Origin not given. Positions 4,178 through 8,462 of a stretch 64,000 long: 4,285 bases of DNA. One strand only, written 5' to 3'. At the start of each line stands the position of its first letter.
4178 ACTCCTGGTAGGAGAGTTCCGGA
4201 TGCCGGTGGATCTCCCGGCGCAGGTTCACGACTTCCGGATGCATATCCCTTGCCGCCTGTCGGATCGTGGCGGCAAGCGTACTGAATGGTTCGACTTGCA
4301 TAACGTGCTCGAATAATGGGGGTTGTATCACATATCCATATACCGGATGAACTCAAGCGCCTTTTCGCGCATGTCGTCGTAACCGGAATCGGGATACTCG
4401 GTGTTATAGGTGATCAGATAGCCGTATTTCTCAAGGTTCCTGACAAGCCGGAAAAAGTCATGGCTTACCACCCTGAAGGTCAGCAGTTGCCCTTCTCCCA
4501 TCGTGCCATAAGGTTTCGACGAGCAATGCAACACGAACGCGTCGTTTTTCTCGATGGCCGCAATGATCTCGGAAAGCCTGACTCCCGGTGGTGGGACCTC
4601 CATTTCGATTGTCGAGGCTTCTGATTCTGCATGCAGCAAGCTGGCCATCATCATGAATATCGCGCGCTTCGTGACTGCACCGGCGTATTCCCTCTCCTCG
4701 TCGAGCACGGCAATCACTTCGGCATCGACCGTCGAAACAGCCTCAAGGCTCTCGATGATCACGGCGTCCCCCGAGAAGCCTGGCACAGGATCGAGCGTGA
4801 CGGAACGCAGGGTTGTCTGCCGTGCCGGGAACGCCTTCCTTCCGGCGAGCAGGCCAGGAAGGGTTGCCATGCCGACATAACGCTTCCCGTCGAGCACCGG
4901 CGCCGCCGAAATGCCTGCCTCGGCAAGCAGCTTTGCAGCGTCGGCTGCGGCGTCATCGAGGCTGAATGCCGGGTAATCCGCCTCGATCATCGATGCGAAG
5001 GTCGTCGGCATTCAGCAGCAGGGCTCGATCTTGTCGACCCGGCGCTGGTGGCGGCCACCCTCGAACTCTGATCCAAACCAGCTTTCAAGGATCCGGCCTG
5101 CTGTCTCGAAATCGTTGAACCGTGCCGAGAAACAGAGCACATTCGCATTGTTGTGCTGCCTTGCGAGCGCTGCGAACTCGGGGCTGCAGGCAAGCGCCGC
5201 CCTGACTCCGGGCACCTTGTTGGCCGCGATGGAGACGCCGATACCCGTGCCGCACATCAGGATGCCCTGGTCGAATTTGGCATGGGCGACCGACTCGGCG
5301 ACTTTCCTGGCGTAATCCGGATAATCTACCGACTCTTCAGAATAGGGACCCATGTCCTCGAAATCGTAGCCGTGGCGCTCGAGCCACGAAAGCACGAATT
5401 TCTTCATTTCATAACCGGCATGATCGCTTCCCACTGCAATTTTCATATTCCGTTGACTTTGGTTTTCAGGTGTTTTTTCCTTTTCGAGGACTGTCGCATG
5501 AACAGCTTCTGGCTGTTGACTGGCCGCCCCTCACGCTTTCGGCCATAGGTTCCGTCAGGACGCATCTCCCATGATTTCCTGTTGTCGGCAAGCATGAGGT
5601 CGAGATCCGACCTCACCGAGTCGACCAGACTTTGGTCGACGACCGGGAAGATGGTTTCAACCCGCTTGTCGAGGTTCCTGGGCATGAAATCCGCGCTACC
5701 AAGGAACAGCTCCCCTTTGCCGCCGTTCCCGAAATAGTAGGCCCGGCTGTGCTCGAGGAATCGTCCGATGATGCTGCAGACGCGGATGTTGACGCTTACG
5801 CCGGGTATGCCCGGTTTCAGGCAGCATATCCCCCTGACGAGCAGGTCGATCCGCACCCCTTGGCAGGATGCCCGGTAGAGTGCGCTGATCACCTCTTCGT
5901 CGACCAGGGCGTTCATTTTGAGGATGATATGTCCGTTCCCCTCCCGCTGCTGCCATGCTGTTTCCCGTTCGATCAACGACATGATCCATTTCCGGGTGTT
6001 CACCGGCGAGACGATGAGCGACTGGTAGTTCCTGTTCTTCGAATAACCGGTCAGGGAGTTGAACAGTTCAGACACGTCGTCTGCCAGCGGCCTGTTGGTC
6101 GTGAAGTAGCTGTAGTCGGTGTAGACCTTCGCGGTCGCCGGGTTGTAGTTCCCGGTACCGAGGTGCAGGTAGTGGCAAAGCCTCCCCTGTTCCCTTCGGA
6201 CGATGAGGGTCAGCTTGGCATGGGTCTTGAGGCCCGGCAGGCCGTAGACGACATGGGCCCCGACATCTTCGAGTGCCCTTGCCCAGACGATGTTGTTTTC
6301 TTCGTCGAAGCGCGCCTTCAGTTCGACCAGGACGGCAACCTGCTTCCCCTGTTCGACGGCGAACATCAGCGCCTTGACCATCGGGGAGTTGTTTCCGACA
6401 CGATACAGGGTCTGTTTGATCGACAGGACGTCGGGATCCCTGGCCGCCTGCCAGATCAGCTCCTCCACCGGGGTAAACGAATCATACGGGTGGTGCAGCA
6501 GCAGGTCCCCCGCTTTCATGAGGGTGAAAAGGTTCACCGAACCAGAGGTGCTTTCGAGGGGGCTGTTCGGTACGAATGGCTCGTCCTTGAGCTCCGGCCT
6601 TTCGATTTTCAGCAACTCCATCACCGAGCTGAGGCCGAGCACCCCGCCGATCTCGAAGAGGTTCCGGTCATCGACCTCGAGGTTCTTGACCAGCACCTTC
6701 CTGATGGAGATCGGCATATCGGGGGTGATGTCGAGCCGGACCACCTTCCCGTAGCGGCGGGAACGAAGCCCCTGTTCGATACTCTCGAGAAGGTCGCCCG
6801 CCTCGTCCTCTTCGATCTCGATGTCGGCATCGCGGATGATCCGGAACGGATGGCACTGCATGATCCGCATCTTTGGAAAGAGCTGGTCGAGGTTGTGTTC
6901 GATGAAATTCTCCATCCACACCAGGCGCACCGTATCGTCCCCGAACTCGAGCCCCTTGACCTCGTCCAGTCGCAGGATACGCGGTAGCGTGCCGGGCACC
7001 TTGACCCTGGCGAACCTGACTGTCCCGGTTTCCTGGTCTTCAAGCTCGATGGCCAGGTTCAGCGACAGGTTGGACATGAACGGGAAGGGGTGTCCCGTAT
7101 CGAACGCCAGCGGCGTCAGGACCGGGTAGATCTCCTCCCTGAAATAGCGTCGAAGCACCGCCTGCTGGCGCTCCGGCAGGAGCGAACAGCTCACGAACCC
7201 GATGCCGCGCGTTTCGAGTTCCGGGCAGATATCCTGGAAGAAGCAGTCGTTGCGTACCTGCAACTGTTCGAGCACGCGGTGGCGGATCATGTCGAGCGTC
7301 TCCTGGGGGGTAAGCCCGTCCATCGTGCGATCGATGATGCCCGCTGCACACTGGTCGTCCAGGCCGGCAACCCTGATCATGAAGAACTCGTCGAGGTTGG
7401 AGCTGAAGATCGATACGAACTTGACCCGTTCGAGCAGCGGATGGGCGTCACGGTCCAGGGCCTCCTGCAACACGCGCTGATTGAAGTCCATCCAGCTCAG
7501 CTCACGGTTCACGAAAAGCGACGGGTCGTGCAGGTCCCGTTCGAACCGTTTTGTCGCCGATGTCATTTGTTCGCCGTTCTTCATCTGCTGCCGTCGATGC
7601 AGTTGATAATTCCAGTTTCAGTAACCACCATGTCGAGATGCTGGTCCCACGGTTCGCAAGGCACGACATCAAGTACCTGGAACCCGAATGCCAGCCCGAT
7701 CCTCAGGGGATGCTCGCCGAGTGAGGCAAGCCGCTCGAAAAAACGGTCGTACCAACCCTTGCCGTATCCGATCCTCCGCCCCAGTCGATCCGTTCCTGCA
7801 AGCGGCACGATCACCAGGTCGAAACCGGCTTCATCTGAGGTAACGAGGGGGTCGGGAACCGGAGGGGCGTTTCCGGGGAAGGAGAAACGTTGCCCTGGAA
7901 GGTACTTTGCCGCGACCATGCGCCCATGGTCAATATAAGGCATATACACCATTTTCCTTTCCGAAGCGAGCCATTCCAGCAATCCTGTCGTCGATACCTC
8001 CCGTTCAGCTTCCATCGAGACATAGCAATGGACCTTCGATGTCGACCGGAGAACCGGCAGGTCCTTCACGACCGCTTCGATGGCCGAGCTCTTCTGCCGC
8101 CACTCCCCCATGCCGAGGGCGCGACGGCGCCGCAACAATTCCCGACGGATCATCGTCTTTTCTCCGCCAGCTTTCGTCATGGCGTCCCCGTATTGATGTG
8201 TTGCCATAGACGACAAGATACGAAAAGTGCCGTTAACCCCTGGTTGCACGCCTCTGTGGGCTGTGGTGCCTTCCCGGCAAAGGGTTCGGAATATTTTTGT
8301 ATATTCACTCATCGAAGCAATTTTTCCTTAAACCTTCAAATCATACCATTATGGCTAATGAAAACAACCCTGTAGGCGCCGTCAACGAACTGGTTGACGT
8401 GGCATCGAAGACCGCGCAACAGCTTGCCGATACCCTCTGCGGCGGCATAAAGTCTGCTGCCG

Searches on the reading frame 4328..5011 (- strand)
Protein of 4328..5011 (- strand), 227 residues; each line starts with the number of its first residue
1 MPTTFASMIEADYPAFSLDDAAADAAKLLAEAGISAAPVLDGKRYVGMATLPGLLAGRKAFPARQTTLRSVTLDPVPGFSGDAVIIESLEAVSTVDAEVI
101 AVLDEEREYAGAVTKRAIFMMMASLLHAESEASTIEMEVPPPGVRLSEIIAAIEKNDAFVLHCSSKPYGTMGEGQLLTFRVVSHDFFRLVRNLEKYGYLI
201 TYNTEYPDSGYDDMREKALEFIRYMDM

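Call 46: search_protein_families(library=pfam, proteins=[window:4328-5011:-], max_evalue=0.001)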
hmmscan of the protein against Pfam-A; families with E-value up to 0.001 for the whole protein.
window:4328-5011:- (227 aa): 1 family
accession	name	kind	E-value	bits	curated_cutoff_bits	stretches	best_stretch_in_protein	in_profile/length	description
PF00571.33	CBS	-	2.2e-06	28.3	24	1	12-51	8-48/57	CBS domain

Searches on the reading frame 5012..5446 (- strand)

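Call 46: search_protein_families(library=pfam, proteins=[window:5012-5446:-], max_evalue=0.001)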
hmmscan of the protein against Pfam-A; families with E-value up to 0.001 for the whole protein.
window:5012-5446:- (144 aa): 1 family
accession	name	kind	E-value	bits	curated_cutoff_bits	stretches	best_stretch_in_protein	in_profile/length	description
PF02502.23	LacAB_rpiB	-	9.7e-58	194.5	24.7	1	3-140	1-138/138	Ribose/Galactose Isomerase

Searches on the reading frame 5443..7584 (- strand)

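Call 46: search_protein_families(library=pfam, proteins=[window:5443-7584:-], max_evalue=0.001)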
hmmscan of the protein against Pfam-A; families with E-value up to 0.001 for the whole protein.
window:5443-7584:- (713 aa): 5 families
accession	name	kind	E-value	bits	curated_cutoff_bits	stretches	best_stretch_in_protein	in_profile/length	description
PF17941.7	PP_kinase_C_1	-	2.8e-72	242.2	25.7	1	352-516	2-166/167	Polyphosphate kinase C-terminal domain 1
PF13090.12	PP_kinase_C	-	2e-62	210.1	25.8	1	523-686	1-166/172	Polyphosphate kinase C-terminal domain 2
PF02503.22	PP_kinase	-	2.8e-62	210.1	31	1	140-324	2-183/183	Polyphosphate kinase middle domain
PF13089.11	PP_kinase_N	-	5.6e-37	126.8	23.8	1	24-130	1-106/107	Polyphosphate kinase N-terminal domain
PF13091.12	PLDc_2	-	1.7e-07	31.6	27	0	553-661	12-128/132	PLD-like domain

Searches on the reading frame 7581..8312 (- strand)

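Call 46: search_protein_families(library=pfam, proteins=[window:7581-8312:-], max_evalue=0.001)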
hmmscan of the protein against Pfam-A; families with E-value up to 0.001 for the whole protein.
window:7581-8312:- (243 aa): 1 family
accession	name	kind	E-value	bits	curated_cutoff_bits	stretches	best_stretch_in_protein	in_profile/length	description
PF01812.26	5-FTHF_cyc-lig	-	2.3e-36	125.9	27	1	52-232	1-186/186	5-formyltetrahydrofolate cyclo-ligase family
